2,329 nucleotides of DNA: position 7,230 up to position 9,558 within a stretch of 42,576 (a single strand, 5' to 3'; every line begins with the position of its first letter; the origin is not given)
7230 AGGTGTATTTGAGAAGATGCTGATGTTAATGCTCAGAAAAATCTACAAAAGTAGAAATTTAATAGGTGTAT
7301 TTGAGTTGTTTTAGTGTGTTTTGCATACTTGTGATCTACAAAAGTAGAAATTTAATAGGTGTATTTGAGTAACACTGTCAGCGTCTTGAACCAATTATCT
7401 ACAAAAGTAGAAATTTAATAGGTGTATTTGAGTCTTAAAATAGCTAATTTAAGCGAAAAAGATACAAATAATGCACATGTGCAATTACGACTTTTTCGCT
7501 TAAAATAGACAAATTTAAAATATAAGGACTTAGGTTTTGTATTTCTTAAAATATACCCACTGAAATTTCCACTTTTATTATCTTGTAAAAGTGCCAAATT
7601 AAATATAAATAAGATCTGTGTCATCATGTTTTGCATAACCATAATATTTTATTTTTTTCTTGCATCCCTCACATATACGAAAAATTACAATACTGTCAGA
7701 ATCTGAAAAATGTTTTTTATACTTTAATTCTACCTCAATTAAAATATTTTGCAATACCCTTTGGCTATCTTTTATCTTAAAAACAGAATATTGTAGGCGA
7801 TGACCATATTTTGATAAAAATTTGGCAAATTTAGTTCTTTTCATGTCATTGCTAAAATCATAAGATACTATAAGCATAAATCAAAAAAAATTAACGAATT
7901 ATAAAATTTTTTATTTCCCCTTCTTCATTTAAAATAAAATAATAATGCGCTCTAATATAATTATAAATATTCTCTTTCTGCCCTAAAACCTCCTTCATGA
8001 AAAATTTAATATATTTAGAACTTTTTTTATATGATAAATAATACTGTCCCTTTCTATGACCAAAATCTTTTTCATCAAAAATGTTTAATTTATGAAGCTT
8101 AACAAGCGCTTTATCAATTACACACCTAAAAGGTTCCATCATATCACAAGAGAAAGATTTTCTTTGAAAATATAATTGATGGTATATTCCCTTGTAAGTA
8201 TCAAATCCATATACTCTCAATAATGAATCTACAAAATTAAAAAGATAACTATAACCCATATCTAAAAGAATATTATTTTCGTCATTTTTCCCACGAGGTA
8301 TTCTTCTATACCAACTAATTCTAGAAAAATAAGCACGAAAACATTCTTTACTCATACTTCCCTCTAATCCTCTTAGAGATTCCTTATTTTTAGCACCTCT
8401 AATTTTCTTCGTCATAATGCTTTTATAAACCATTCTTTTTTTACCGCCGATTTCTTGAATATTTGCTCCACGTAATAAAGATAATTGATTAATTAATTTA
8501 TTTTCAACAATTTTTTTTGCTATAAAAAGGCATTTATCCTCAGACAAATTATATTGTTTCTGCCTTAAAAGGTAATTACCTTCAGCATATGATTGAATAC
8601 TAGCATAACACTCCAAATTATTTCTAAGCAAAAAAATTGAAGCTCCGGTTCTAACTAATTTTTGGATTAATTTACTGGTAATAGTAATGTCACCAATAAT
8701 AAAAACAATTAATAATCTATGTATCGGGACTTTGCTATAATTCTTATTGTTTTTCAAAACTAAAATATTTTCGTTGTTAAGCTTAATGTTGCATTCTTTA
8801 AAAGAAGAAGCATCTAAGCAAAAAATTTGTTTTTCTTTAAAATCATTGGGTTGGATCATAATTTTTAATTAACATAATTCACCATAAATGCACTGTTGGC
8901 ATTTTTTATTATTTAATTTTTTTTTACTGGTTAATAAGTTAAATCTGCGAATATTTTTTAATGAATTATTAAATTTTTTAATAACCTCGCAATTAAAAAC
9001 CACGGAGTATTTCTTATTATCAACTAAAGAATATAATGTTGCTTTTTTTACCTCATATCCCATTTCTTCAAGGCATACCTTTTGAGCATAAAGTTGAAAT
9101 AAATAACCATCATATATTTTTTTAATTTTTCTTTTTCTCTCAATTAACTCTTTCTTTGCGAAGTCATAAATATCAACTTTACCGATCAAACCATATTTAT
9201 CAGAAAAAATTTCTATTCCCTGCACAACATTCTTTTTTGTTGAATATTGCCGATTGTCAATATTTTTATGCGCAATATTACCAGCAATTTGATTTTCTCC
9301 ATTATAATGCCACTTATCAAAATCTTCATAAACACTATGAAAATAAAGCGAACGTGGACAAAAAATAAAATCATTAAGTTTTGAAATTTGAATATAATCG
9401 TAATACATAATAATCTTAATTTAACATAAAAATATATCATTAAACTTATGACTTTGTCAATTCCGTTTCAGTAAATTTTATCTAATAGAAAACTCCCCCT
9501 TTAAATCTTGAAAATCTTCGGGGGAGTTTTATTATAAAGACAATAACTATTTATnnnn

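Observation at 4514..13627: Complete, apparently active type V-A CRISPR-Cas12a locus with a 46-spacer array in a CPR-like genome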

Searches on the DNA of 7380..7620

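Call 70: search_rna_families(source=window, start=7380, end=7620, threshold=evalue, max_evalue=10)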
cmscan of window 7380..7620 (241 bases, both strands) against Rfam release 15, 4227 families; matches with E-value up to 10: 5.
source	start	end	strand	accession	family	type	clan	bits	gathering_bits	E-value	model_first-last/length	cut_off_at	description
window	7386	7501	+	RF04342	Plastid-psbA-1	Cis-reg;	CL00153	18.3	54.3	4.1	1-114/114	no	Plastid-psbA-1 3UTR RNA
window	7446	7506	+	RF01666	rox2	Cis-reg;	-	16.1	55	3.9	1-71/71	no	Drosophila rox2 ncRNA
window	7443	7511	+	RF03709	MIR1878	Gene; miRNA;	-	13.7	70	9.3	1-100/100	no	MIR1878 microRNA precursor family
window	7444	7518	+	RF04128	MIR8562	Gene; miRNA;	-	12.7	211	4.4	61-192/242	no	MIR8562 microRNA precursor family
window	7438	7508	-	RF04128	MIR8562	Gene; miRNA;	-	11.9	211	6.6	61-188/242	no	MIR8562 microRNA precursor family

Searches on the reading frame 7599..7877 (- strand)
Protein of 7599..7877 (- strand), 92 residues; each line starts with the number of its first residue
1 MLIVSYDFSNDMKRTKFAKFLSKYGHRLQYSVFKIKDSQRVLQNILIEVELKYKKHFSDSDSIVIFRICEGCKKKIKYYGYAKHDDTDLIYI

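Call 8: search_protein_families(library=ncbifam, proteins=[window:7599-7877:-])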
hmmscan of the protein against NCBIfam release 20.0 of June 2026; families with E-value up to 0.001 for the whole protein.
window:7599-7877:- (92 aa): 1 family
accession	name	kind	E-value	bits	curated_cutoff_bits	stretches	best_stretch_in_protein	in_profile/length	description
TIGR01573.1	cas2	equivalog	5.1e-14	52.3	24.5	1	2-84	3-86/96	CRISPR-associated endonuclease Cas2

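Call 9: search_protein_families(library=pfam, proteins=[window:7599-7877:-])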
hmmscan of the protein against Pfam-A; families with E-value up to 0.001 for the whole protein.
window:7599-7877:- (92 aa): 1 family
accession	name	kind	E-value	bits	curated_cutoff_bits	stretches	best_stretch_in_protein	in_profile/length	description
PF09827.14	CRISPR_Cas2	-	4.3e-14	52.9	23.8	1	1-76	2-74/74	CRISPR associated protein Cas2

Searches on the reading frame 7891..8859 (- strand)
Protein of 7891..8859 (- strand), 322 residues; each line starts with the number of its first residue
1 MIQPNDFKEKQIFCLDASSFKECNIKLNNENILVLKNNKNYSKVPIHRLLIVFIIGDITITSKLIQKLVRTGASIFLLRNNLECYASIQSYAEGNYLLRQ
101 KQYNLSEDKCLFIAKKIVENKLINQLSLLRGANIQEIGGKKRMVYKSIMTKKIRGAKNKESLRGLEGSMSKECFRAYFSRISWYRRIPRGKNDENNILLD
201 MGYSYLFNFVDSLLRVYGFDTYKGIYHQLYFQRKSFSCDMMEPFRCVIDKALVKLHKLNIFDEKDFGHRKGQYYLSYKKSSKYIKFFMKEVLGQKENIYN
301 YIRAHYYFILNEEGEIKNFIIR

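Call 8: search_protein_families(library=ncbifam, proteins=[window:7891-8859:-])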
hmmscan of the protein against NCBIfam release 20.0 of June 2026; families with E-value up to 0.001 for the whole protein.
window:7891-8859:- (322 aa): 9 families
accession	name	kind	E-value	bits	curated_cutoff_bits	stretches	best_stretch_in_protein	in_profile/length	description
TIGR04329.1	cas1_PREFRAN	exception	3.5e-84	282.6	300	1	6-311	1-305/317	type V CRISPR-associated endonuclease Cas1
TIGR00287.1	cas1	equivalog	2.3e-40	138.7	71.7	1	23-292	8-290/327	CRISPR-associated endonuclease Cas1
NF049935.1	cas4g_cas1g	exception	1.3e-36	126.2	560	1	22-288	223-500/546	CRISPR-associated endonuclease Cas4g/Cas1g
TIGR03640.1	cas1_DVULG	exception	9.1e-32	110.6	385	1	22-272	12-278/340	type I-C CRISPR-associated endonuclease Cas1c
TIGR04093.1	cas1_CYANO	exception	5.2e-31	107.8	385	1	25-290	12-290/334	type I-D CRISPR-associated endonuclease Cas1d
TIGR03639.1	cas1_NMENI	exception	1.5e-24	86.8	120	1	24-265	11-242/278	type II CRISPR-associated endonuclease Cas1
TIGR03641.1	cas1_HMARI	exception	2.5e-19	69.7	304.1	1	21-290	7-280/324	type I-B CRISPR-associated endonuclease Cas1b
TIGR03983.1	cas1_MYXAN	equivalog_domain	3.6e-18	65.6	358.05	1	22-301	20-315/347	type I-MYXAN CRISPR-associated endonuclease Cas1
TIGR03638.1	cas1_ECOLI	exception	6.5e-07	28.9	215.6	0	22-123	18-121/269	type I-E CRISPR-associated endonuclease Cas1e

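Call 9: search_protein_families(library=pfam, proteins=[window:7891-8859:-])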
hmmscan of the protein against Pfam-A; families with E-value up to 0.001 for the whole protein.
window:7891-8859:- (322 aa): 1 family
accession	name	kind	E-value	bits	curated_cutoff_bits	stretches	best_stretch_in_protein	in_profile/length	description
PF01867.21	Cas_Cas1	-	8.2e-51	173.3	22.3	1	23-287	8-281/283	CRISPR associated protein Cas1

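Call 85: search_solved_structures(query=window:7891-8859:-, show_alignments=1, max_evalue=0.001)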
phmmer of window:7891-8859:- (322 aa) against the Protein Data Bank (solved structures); distinct sequences matched with E-value up to 0.001: 20.
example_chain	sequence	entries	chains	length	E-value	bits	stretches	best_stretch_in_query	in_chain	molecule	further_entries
7kft_D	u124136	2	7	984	1.2e-19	73.9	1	25-270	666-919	Cas6-RT-Cas1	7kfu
8d3l_A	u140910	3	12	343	5.6e-17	65.2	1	24-254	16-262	CRISPR-associated endonuclease Cas1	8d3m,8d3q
8d3p_A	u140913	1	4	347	5.7e-17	65.2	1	24-253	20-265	CRISPR-associated endonuclease Cas1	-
7cr6_A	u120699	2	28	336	2.7e-13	53.1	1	43-302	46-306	CRISPR-associated endonuclease Cas1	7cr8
6opm_A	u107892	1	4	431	3.2e-12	49.5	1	49-280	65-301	CRISPR-associated endonuclease Cas1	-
4xtk_A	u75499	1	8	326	5.9e-11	45.4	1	30-289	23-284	CRISPR-associated endonuclease Cas1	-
4n06_A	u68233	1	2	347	1e-10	44.6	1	28-258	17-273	CRISPR-associated endonuclease Cas1 1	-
7mi4_A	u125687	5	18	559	1.9e-09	40.4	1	52-284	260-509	CRISPR-associated exonuclease Cas4/endonuclease Cas1 fusion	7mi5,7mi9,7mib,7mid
2yzs_A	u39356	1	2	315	7.8e-07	31.9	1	29-287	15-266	Putative uncharacterized protein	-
6qxf_I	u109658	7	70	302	5.4e-06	29.1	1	31-259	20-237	CRISPR-associated endonuclease Cas1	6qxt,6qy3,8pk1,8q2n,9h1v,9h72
7ei1_A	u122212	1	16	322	5.8e-06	29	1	26-265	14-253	CRISPR-associated endonuclease Cas1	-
9hp8_F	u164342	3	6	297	6.1e-06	28.9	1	31-259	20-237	CRISPR-associated endonuclease Cas1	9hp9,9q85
9h1h_B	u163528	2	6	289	6.1e-06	28.9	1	31-259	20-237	CRISPR-associated endonuclease Cas1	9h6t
4zkj_A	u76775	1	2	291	1.7e-05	27.5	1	33-253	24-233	CRISPR-associated protein Cas1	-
4wj0_A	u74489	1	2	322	0.00015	24.4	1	28-260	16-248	CRISPR-associated endonuclease Cas1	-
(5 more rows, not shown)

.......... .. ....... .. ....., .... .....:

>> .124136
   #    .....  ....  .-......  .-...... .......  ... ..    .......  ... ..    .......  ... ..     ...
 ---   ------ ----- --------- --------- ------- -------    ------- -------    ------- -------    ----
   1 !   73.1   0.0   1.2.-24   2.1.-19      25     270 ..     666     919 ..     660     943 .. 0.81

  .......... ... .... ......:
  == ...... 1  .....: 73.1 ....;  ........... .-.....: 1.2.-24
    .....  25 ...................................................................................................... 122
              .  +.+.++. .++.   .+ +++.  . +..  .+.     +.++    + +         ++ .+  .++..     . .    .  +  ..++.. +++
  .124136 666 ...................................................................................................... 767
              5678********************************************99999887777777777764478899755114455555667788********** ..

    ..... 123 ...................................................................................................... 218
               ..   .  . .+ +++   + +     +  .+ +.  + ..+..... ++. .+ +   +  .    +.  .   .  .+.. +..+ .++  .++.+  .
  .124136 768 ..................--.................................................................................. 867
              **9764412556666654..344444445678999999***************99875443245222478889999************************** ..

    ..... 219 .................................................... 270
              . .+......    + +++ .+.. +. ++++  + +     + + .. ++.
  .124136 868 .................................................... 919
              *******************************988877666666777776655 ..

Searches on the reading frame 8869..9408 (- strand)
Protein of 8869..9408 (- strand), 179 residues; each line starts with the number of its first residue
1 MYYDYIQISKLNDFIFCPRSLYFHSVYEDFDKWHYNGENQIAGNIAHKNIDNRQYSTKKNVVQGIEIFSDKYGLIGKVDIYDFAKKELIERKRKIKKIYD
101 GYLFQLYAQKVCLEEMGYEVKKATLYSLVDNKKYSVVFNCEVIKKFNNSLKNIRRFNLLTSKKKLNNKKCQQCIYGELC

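Call 8: search_protein_families(library=ncbifam, proteins=[window:8869-9408:-])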
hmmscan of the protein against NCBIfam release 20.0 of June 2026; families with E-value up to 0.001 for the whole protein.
window:8869-9408:- (179 aa): 3 families
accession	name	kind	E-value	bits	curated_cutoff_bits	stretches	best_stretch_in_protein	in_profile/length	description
TIGR04328.1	cas4_PREFRAN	exception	6e-62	208.8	70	1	6-179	1-175/178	type V CRISPR-associated protein Cas4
TIGR00372.1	cas4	equivalog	2e-19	70.1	65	1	6-179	1-178/180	CRISPR-associated protein Cas4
NF049935.1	cas4g_cas1g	exception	1e-17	63.8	560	1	6-179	2-189/546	CRISPR-associated endonuclease Cas4g/Cas1g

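Call 9: search_protein_families(library=pfam, proteins=[window:8869-9408:-])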
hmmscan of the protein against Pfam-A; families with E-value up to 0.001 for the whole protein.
window:8869-9408:- (179 aa): 1 family
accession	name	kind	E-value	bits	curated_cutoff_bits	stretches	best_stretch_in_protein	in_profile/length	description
PF01930.23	Cas_Cas4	-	2.1e-12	47.8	22.7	1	8-179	2-158/160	Domain of unknown function DUF83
